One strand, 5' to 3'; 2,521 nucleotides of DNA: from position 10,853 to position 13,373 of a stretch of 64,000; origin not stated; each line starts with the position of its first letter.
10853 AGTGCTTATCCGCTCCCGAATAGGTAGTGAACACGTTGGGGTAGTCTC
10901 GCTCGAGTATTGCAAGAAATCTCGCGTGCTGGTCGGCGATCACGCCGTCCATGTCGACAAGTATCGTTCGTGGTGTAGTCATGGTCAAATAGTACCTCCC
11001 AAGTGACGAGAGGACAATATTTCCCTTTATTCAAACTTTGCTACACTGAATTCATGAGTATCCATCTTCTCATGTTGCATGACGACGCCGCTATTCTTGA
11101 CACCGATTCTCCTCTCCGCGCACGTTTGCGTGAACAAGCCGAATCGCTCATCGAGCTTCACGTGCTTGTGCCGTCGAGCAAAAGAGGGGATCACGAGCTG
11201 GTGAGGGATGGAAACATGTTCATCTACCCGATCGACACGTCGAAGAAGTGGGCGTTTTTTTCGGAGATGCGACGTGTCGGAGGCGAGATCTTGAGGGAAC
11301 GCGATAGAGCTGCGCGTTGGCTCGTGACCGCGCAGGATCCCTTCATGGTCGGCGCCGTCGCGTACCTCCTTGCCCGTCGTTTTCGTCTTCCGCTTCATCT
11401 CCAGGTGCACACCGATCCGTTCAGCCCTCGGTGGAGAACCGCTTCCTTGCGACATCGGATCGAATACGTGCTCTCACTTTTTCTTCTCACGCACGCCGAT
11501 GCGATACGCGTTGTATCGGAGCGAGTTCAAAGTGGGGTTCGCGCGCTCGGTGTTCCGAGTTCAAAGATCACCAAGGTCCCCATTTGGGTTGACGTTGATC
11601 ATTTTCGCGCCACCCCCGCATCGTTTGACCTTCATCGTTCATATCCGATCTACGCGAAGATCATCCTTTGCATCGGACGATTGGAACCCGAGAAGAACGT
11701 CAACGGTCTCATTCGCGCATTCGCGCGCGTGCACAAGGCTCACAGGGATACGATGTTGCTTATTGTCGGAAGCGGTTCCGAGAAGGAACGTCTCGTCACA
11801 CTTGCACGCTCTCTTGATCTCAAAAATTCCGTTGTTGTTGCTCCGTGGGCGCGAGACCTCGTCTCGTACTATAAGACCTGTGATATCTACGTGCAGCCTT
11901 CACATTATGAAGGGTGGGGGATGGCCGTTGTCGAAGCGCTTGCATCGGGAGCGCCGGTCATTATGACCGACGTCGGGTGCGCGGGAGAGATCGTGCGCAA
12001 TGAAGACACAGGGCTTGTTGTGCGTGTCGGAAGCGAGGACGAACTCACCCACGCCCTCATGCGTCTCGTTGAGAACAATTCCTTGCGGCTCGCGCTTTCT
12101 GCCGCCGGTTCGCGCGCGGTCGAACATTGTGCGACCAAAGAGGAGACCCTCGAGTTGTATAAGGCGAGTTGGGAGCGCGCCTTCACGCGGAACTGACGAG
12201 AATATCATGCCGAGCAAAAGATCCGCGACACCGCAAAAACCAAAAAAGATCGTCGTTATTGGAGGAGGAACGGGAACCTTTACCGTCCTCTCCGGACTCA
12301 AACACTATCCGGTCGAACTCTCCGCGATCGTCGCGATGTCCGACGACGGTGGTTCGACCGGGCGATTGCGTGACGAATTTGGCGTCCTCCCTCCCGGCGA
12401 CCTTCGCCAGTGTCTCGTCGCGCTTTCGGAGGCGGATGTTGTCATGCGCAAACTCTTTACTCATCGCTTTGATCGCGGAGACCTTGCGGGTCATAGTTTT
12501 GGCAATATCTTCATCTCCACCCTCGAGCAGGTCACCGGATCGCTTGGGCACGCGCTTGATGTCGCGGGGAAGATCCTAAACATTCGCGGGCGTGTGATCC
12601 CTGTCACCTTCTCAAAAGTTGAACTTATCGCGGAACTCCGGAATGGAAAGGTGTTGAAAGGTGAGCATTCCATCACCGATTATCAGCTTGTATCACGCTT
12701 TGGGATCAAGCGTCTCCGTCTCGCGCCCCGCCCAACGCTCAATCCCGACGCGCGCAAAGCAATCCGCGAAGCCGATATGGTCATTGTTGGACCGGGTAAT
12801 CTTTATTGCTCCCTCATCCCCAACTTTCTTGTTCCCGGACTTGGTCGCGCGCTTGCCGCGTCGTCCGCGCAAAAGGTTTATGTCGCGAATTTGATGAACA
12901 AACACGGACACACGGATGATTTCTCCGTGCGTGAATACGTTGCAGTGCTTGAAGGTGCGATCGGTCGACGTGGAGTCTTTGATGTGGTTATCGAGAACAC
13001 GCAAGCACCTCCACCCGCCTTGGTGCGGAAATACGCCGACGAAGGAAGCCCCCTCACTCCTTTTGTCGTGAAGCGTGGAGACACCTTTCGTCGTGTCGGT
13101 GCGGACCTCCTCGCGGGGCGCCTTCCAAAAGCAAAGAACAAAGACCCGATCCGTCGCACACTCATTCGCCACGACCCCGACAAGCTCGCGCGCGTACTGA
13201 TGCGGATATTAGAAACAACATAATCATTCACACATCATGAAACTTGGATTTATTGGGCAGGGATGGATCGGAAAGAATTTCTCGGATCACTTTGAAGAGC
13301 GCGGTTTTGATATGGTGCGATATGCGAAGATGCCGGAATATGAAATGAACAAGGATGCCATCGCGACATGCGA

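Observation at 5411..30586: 25-kb heavily tailored glycan locus with an embedded Elp3-like radical-SAM/GNAT enzyme and six to seven SAM methyltransferases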

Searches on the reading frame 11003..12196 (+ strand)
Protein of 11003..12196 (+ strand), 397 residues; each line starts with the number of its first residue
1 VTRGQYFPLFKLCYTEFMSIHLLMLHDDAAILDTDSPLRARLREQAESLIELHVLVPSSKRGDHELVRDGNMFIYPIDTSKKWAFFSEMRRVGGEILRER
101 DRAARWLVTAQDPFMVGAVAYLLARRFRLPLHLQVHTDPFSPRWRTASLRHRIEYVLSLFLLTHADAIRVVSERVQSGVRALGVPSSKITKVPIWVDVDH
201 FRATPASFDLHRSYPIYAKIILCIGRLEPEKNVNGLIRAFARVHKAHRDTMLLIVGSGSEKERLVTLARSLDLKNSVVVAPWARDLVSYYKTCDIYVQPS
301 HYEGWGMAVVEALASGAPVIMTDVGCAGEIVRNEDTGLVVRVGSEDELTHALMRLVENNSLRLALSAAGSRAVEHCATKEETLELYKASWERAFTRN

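Call 4: search_protein_families(library=pfam, proteins=[window:11003-12196:+], max_evalue=0.001)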
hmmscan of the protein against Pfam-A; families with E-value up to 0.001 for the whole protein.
window:11003-12196:+ (397 aa): 6 families
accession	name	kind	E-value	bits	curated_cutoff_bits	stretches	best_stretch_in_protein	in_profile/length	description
PF00534.26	Glycos_transf_1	-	3.1e-42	144.5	26.4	1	219-369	16-169/172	Glycosyl transferases group 1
PF13692.12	Glyco_trans_1_4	-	6.3e-35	121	27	1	219-358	2-142/142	Glycosyl transferases group 1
PF20706.3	GT4-conflict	-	3.1e-11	43.3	26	1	116-346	92-340/385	Family 4 Glycosyltransferase in conflict systems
PF13579.12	Glyco_trans_4_4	-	3.1e-10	41.1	29.7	1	43-195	12-158/158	Glycosyl transferase 4-like domain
PF13439.12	Glyco_transf_4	-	1.1e-08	35.7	28.5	1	43-199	13-169/170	Glycosyltransferase Family 4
PF13524.12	Glyco_trans_1_2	-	1.6e-05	25.3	25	1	272-374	14-130/144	Glycosyl transferase-like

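Call 26: search_protein_families(library=ncbifam, proteins=[window:11054-12196:+], max_evalue=0.001)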
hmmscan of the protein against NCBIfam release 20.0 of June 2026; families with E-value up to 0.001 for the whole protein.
window:11054-12196:+ (380 aa): 40 families (the best 25 are shown)
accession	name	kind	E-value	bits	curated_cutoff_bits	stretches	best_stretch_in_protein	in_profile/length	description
TIGR03088.1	stp2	hypoth_equivalog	7.3e-30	104.2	409.05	1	162-374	152-371/374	TIGR03088 family PEP-CTERM/XrtA system glycosyltransferase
TIGR03999.1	thiol_BshA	equivalog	4e-29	101.7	273.7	1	143-376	140-373/375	N-acetyl-alpha-D-glucosaminyl L-malate synthase BshA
TIGR04063.1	stp3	hypoth_equivalog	2.1e-26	92.7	442.05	1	90-375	95-394/397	TIGR04063 family PEP-CTERM/XrtA system glycosyltransferase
TIGR03449.1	mycothiol_MshA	equivalog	1.6e-25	89.8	462.5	1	98-365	112-396/406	D-inositol-3-phosphate glycosyltransferase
NF041876.1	EPS_EpsE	equivalog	9.8e-25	87.6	400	1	147-358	161-378/389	exopolysaccharide biosynthesis GT4 family glycosyltransferase EpsE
NF050063.1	ProtGlycPglJ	equivalog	1.1e-22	80.8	500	1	201-350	194-341/363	N-acetylgalactosamine-N,N'-diacetylbacillosaminyl-diphospho-undecaprenol 4-alpha-N-acetylgalactosaminyltransferase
NF047684.1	TeichurnBiosyTuaC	equivalog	1.5e-20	73.5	550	1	146-346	163-359/391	teichuronic acid biosynthesis protein TuaC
TIGR04047.1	MSMEG_0565_glyc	hypoth_equivalog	1.8e-20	73.4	259.85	1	146-357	137-356/373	MSMEG_0565 family glycosyltransferase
NF053787.1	GlcN_PG_synth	equivalog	7.7e-18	64.5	480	1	33-350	34-335/361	N-acetylglucosaminyl phosphatidylglycerol synthase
NF007396.0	PRK09922.1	equivalog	2e-17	63.1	385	1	126-342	116-327/361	lipopolysaccharide 1,6-galactosyltransferase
NF047880.1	glyco_SdgA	exception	2.7e-17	62.5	800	1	180-360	297-475/488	serine-aspartate repeat adhesin O-glycosyltransferase SdgA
TIGR04157.1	glyco_rSAM_CFB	subfamily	8.6e-17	61.2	400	1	147-351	169-376/406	TIGR04157 family glycosyltransferase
NF038011.1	PelF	equivalog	5.2e-15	55.5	100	1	148-371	258-487/489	GT4 family glycosyltransferase PelF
NF011726.0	PRK15179.1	equivalog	1.1e-14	53.7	733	1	98-341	413-659/694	Vi polysaccharide biosynthesis protein TviE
NF049988.1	MGlcDAGSynMgs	equivalog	1.8e-14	53.9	400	1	203-360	215-372/398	alpha-monoglucosyldiacylglycerol synthase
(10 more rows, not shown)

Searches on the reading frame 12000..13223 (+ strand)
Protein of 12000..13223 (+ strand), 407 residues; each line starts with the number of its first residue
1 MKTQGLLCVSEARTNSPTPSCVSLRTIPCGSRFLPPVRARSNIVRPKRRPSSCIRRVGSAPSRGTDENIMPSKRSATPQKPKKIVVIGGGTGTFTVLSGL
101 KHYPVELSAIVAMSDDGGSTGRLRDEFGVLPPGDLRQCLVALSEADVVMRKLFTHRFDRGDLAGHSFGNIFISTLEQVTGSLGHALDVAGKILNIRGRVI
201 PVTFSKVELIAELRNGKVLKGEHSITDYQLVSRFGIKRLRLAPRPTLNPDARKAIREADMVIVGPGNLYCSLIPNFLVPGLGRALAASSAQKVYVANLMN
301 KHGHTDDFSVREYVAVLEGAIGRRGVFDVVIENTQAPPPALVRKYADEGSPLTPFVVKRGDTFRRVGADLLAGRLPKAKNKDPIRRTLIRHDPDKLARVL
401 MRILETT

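Call 4: search_protein_families(library=pfam, proteins=[window:12000-13223:+], max_evalue=0.001)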
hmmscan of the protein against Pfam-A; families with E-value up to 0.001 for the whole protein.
window:12000-13223:+ (407 aa): 1 family
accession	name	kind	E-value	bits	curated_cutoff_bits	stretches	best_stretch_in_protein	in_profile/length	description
PF01933.23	CofD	-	1.8e-86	290.4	30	1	84-350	1-267/290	2-phospho-L-lactate transferase CofD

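Call 10: search_protein_families(library=ncbifam, proteins=[window:12000-13223:+], max_evalue=0.001)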
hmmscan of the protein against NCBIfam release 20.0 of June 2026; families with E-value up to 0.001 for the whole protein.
window:12000-13223:+ (407 aa): 3 families
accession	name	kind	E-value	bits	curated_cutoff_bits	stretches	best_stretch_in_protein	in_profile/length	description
TIGR01826.1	CofD_related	subfamily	2.1e-89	300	196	1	84-404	1-309/310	uridine diphosphate-N-acetylglucosamine-binding protein YvcK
TIGR04357.1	CofD_rel_GAK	hypoth_equivalog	4.8e-27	95.3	340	2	161-319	132-299/368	GAK system CofD-like protein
TIGR01819.1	F420_cofD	equivalog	3.8e-05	22.8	257.45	0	244-288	175-219/301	2-phospho-L-lactate transferase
